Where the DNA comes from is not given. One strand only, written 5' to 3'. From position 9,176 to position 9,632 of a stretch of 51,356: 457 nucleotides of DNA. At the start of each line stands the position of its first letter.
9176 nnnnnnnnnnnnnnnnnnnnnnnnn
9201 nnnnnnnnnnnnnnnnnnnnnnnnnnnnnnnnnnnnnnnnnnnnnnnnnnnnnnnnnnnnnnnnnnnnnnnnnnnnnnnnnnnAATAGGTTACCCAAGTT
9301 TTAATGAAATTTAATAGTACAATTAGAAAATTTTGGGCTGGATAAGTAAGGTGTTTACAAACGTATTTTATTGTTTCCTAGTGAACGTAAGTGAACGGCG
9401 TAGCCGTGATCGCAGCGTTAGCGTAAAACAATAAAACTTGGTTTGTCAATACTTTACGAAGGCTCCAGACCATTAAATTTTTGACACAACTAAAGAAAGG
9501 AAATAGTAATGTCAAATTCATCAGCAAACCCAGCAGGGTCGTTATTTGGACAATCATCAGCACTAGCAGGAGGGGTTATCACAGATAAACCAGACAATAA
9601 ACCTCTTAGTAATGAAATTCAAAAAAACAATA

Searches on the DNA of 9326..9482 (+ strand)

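Call 50: build_rna_model(alignment_id=A4)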
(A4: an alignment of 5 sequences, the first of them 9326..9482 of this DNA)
Model R1 built from alignment A4 (5 sequences, 177 columns); structure: RNAalifold consensus.
model positions 162; base pairs 45; branch points 1; effective number of sequences 2.29; information 0.59 bits per position. Calibrated on 0.2 Mb of random sequence (short: E-values are rough).
structure used (alignment columns):
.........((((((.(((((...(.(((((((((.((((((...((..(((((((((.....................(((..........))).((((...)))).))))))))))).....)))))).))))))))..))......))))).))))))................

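Call 51: search_with_rna_model(model_id=R1, sources=[window, L120, L121, L122, L123, L125, L126, L127, L128, L129], max_evalue=1, make_alignment=true)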
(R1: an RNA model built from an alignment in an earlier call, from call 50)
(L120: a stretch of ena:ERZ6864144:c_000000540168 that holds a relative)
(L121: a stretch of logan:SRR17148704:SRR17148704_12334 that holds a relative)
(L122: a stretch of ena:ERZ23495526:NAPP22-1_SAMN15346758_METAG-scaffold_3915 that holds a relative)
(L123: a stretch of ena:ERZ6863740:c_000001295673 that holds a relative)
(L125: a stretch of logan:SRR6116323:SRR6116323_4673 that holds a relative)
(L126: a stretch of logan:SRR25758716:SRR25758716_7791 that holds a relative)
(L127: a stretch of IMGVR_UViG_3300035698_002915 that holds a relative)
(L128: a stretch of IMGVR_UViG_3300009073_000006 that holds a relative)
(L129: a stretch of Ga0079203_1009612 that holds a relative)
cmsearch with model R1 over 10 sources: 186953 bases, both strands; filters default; matches with E-value up to 1: 17.
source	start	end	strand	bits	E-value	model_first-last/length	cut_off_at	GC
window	9322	9485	+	159.7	1.4e-37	1-162/162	no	0.37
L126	1094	1256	-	147.5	1.8e-34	1-162/162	no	0.46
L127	12006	12168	+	134.6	3.3e-31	1-162/162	no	0.47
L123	89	254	-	125.5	6.4e-29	1-162/162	no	0.48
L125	7102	7261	+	118.2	4.4e-27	1-162/162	no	0.46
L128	1775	1931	+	65.3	9.4e-14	1-162/162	no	0.46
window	48874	49024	-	62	6.4e-13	1-162/162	no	0.5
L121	5166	5310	+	61.6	8.4e-13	8-153/162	no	0.48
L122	12643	12805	+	60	2.1e-12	1-162/162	no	0.37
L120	12913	13070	+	58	6.5e-12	1-162/162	no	0.41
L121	4754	4909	-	52.7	1.4e-10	1-162/162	no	0.48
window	22994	23155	+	51.7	2.6e-10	1-162/162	no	0.4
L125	8447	8609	-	49.2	1.1e-09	1-162/162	no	0.51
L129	3084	3245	+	48.3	1.9e-09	1-162/162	no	0.51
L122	12264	12419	-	47.5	2.9e-09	1-162/162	no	0.5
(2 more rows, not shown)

Alignment A5: 17 matches aligned to the model, 196 columns, each read 5' to 3' on its own strand. Consensus structure (alignment columns), stored with it:
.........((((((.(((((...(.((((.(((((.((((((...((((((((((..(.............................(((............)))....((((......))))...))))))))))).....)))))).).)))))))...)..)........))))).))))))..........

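Call 61: search_with_rna_model(model_id=R1, sources=[L131, L132, L133, L134, L135, L136, L137, L138, L139, L140, L141, L142, L143, L144, L145, L146, L147, L148, L149, L150, L151, L152, L153, L154, L155, L156, L157, L158, L159, L160, L161, L162, L163, L164, L165, L166, L167, L168, L169, L170], max_evalue=0.01)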
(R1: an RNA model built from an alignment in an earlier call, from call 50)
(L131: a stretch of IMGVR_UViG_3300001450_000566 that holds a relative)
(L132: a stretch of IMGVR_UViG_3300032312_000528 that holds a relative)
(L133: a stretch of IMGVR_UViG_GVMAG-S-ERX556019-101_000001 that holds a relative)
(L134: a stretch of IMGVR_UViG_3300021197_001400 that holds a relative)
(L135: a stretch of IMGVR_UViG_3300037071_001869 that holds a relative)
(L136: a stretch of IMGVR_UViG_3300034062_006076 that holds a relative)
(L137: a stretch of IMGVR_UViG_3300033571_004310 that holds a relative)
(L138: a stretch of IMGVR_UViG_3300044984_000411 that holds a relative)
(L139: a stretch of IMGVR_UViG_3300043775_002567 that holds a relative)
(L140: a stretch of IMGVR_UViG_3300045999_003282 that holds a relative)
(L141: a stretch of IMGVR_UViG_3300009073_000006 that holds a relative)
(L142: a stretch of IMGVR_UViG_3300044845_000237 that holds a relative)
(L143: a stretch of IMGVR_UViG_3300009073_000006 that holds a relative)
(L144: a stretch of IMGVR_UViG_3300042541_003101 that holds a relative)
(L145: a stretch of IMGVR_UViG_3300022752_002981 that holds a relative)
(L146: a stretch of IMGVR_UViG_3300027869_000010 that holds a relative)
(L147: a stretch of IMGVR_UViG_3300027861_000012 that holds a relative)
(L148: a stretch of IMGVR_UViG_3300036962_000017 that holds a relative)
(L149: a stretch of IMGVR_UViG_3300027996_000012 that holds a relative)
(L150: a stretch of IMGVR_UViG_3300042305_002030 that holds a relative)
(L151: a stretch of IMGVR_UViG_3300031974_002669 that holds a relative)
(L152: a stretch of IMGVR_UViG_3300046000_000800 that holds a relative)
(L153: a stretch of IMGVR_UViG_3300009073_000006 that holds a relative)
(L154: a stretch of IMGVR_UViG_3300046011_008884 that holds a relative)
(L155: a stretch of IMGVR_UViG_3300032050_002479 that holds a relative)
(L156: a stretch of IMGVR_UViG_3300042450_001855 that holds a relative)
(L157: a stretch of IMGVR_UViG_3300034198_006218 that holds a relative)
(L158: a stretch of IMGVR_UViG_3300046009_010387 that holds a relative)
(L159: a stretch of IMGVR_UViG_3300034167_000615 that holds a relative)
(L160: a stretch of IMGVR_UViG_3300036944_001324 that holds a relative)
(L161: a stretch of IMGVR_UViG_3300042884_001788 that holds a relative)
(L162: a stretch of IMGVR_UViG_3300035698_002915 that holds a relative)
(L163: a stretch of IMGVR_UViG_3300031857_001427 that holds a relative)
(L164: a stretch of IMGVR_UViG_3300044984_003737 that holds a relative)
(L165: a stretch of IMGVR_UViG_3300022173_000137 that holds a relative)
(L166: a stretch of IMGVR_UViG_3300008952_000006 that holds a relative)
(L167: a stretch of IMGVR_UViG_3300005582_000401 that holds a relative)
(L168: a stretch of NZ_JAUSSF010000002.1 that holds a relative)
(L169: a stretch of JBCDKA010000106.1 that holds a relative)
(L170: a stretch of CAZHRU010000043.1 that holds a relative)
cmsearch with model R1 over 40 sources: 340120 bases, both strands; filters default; matches with E-value up to 0.01: 5.
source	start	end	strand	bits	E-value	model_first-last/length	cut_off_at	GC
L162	4542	4702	+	91.7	3.9e-20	1-162/162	no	0.48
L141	6450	6606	+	65.3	1.7e-13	1-162/162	no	0.46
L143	2374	2537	+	60.3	3.2e-12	1-162/162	no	0.41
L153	1707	1868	+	48.3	3.4e-09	1-162/162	no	0.51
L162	3536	3697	-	43.1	7.2e-08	1-162/162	no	0.49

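Call 64: search_with_rna_model(model_id=R1, source=window, filters=off, max_evalue=10)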
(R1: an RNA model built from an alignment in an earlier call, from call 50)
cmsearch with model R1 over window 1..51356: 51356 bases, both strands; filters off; matches with E-value up to 10: 30.
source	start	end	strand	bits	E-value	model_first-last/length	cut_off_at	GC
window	9322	9485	+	159.7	4e-38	1-162/162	no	0.37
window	48874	49024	-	62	1.8e-13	1-162/162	no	0.5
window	22994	23155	+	51.7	7.2e-11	1-162/162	no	0.4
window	49064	49217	+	43.2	9.7e-09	1-162/162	no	0.44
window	9323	9482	-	25.5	0.00029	1-162/162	no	0.37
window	35405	35558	-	20.7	0.0047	1-162/162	no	0.48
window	3029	3077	-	13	0.41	1-162/162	no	0.35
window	50858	50932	-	12.2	0.67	1-162/162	no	0.32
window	2758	2796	-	11.8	0.82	1-162/162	no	0.38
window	3032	3075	+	10.9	1.4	1-162/162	no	0.36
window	37965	38011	+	10.5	1.8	1-162/162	no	0.28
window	22998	23141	-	10.2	2.1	1-162/162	no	0.44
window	37175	37257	-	9.9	2.4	1-162/162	no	0.27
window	21485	21534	+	9.8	2.6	1-162/162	no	0.44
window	945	1008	+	9.3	3.5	1-162/162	no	0.3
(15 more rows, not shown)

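Call 77: search_with_rna_model(model_id=R1, sources=[window, L120, L121, L122, L123, L125, L126, L127, L129, L141, L143, L153, L162], max_evalue=0.05, make_alignment=true)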
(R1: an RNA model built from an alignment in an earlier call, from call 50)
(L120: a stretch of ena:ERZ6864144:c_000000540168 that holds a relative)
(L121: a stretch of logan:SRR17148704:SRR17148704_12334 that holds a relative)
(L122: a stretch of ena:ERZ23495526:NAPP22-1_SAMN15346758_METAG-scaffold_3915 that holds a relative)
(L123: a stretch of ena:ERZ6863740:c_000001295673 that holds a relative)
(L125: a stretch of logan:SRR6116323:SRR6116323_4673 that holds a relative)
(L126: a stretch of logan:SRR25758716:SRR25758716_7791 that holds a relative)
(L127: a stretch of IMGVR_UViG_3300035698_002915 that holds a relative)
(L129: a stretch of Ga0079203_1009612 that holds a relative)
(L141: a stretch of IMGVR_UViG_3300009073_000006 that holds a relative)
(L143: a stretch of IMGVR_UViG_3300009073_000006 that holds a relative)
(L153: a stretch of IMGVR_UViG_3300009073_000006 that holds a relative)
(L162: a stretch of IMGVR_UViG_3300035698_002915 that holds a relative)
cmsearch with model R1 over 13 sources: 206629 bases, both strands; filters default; matches with E-value up to 0.05: 21.
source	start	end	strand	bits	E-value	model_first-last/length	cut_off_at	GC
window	9322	9485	+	159.7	1.6e-37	1-162/162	no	0.37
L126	1094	1256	-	147.5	2e-34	1-162/162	no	0.46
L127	12006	12168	+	134.6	3.6e-31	1-162/162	no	0.47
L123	89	254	-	125.5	7.1e-29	1-162/162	no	0.48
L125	7102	7261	+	118.2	4.8e-27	1-162/162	no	0.46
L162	4542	4702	+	91.7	2.4e-20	1-162/162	no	0.48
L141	6450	6606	+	65.3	1e-13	1-162/162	no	0.46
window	48874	49024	-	62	7.1e-13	1-162/162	no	0.5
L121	5166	5310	+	61.6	9.3e-13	8-153/162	no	0.48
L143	2374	2537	+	60.3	2e-12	1-162/162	no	0.41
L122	12643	12805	+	60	2.3e-12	1-162/162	no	0.37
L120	12913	13070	+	58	7.2e-12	1-162/162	no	0.41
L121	4754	4909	-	52.7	1.6e-10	1-162/162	no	0.48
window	22994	23155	+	51.7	2.9e-10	1-162/162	no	0.4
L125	8447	8609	-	49.2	1.2e-09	1-162/162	no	0.51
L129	3084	3245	+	48.3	2.1e-09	1-162/162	no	0.51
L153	1707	1868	+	48.3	2.1e-09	1-162/162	no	0.51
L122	12264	12419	-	47.5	3.2e-09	1-162/162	no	0.5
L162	3536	3697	-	43.1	4.3e-08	1-162/162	no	0.49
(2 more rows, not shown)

Alignment A6: 21 matches aligned to the model, 203 columns, each read 5' to 3' on its own strand. Consensus structure (alignment columns), stored with it:
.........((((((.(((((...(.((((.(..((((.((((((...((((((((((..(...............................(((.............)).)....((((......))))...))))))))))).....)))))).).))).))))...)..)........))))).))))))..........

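Call 87: search_with_rna_model(model_id=R1, sources=[L172, L173, L174, L175, L176], max_evalue=0.05)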
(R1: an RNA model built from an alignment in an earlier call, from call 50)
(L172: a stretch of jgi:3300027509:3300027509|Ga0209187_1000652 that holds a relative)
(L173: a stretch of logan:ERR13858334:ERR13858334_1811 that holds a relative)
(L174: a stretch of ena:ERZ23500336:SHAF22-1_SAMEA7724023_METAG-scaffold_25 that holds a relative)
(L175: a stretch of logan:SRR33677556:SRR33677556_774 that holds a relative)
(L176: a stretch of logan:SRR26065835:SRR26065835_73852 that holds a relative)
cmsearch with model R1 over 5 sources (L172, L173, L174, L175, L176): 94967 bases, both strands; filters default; matches with E-value up to 0.05: 7.
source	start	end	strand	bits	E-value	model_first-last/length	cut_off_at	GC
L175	2981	3144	-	85.9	3.1e-19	1-162/162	no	0.53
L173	1474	1638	-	72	1e-15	1-162/162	no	0.44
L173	2360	2522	+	70.5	2.4e-15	1-162/162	no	0.46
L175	9819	9979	+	68.6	7.2e-15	1-162/162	no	0.53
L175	8313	8476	-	67.5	1.3e-14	1-162/162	no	0.57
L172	9307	9463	-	65.3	4.8e-14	1-162/162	no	0.46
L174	1451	1615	-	53.6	4.5e-11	1-162/162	no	0.47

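Call 89: search_with_rna_model(model_id=R1, sources=[window, L120, L121, L122, L123, L125, L126, L127, L129, L143, L162, L172, L173, L174, L175, L176], max_evalue=0.05, make_alignment=true)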
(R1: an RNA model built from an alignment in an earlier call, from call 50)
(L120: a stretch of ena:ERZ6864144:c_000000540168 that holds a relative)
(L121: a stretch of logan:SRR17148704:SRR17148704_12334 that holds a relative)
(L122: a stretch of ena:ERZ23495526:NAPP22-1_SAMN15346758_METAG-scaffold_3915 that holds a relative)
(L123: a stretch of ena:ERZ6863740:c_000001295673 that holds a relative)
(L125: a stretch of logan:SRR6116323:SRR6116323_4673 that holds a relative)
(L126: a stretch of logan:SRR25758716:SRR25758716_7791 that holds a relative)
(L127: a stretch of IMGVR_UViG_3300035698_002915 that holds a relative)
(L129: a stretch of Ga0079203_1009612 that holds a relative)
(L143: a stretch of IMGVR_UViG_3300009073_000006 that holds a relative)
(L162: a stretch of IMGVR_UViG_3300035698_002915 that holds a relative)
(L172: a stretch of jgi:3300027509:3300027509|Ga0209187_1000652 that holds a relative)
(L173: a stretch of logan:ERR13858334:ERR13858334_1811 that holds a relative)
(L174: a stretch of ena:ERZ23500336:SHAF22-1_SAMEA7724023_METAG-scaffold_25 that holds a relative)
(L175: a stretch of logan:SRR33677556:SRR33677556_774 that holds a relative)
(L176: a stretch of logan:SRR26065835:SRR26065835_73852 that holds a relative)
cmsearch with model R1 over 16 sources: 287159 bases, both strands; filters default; matches with E-value up to 0.05: 26.
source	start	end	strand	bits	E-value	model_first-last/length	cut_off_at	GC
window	9322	9485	+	159.7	2.2e-37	1-162/162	no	0.37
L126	1094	1256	-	147.5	2.7e-34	1-162/162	no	0.46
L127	12006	12168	+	134.6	5e-31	1-162/162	no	0.47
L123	89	254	-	125.5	9.8e-29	1-162/162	no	0.48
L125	7102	7261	+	118.2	6.7e-27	1-162/162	no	0.46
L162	4542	4702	+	91.7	3.3e-20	1-162/162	no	0.48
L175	2981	3144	-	85.9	9.2e-19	1-162/162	no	0.53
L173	1474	1638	-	72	3e-15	1-162/162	no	0.44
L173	2360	2522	+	70.5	7.3e-15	1-162/162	no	0.46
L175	9819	9979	+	68.6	2.2e-14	1-162/162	no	0.53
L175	8313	8476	-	67.5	4.1e-14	1-162/162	no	0.57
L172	9307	9463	-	65.3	1.4e-13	1-162/162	no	0.46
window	48874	49024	-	62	9.9e-13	1-162/162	no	0.5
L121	5166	5310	+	61.6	1.3e-12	8-153/162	no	0.48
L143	2374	2537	+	60.3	2.7e-12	1-162/162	no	0.41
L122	12643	12805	+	60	3.2e-12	1-162/162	no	0.37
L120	12913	13070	+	58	1e-11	1-162/162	no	0.41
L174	1451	1615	-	53.6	1.4e-10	1-162/162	no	0.47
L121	4754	4909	-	52.7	2.2e-10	1-162/162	no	0.48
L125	8447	8609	-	49.2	1.7e-09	1-162/162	no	0.51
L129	3084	3245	+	48.3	2.9e-09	1-162/162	no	0.51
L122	12264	12419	-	47.5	4.5e-09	1-162/162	no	0.5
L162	3536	3697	-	43.1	6e-08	1-162/162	no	0.49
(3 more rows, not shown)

Alignment A7: 26 matches aligned to the model, 230 columns, each read 5' to 3' on its own strand. Consensus structure (alignment columns), stored with it:
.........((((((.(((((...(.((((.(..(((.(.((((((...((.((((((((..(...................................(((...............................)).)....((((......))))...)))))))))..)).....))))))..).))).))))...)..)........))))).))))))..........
